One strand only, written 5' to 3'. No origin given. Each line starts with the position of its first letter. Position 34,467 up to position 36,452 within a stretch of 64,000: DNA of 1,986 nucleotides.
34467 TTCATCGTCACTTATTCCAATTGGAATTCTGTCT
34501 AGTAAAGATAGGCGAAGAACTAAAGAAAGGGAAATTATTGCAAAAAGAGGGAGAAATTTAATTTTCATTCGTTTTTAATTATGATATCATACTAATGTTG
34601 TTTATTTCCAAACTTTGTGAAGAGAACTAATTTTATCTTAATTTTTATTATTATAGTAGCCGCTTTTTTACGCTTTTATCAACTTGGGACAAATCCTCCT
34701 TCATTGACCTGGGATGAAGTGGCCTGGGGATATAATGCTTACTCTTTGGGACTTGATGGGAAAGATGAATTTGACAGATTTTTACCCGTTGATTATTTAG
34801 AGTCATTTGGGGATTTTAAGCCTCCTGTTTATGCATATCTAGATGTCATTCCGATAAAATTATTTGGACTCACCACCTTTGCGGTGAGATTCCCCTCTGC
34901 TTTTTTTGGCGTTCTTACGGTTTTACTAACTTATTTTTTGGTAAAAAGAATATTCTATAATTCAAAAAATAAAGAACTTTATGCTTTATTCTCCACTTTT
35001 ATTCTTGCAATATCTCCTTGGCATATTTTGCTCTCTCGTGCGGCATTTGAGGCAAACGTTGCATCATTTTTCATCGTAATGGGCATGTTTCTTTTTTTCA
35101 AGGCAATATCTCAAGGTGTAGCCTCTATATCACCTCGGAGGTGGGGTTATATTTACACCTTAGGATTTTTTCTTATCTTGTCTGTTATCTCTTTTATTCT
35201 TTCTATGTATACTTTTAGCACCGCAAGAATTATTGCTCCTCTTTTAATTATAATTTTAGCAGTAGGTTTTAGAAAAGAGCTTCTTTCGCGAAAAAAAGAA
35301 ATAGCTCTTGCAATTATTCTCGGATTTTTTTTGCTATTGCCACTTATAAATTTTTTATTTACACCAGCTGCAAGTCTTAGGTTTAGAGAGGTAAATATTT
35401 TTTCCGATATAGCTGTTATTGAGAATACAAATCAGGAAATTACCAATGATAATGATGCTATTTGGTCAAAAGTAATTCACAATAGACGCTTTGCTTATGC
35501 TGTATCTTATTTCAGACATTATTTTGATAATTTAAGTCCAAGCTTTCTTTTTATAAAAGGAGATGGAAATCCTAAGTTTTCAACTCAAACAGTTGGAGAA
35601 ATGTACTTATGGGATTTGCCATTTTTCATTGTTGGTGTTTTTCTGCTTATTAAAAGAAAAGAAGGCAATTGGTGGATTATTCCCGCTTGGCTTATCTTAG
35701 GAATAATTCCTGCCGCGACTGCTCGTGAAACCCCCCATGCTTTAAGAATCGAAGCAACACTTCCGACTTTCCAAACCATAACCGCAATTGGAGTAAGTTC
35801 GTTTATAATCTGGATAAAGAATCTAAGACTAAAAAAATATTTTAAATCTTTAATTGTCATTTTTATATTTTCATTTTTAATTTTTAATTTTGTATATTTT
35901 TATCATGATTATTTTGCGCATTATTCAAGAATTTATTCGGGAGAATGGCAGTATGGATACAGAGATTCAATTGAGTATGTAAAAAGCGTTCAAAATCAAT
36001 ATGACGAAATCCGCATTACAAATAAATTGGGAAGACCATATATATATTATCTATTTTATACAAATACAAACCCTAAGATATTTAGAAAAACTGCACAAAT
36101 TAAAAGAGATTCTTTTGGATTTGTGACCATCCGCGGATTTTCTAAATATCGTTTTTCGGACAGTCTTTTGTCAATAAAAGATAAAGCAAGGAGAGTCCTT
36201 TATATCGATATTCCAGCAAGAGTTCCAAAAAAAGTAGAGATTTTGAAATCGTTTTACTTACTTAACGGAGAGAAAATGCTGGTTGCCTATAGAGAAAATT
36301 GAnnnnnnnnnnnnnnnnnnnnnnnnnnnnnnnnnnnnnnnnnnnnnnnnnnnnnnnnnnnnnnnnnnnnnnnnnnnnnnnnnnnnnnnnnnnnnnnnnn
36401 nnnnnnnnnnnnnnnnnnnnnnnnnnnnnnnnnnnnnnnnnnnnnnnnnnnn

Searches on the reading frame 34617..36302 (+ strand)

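Call 14: search_protein_families(library=pfam, proteins=[window:34617-36302:+], max_evalue=0.0001)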
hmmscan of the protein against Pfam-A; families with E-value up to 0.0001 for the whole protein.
window:34617-36302:+ (561 aa): 2 families
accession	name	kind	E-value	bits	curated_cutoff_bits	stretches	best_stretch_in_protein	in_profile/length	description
PF02366.24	PMT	-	2e-12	47.7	22.7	1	12-249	4-236/245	Dolichyl-phosphate-mannose-protein mannosyltransferase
PF13231.12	PMT_2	-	4.4e-07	30.7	26.1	1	68-243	2-157/160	Dolichyl-phosphate-mannose-protein mannosyltransferase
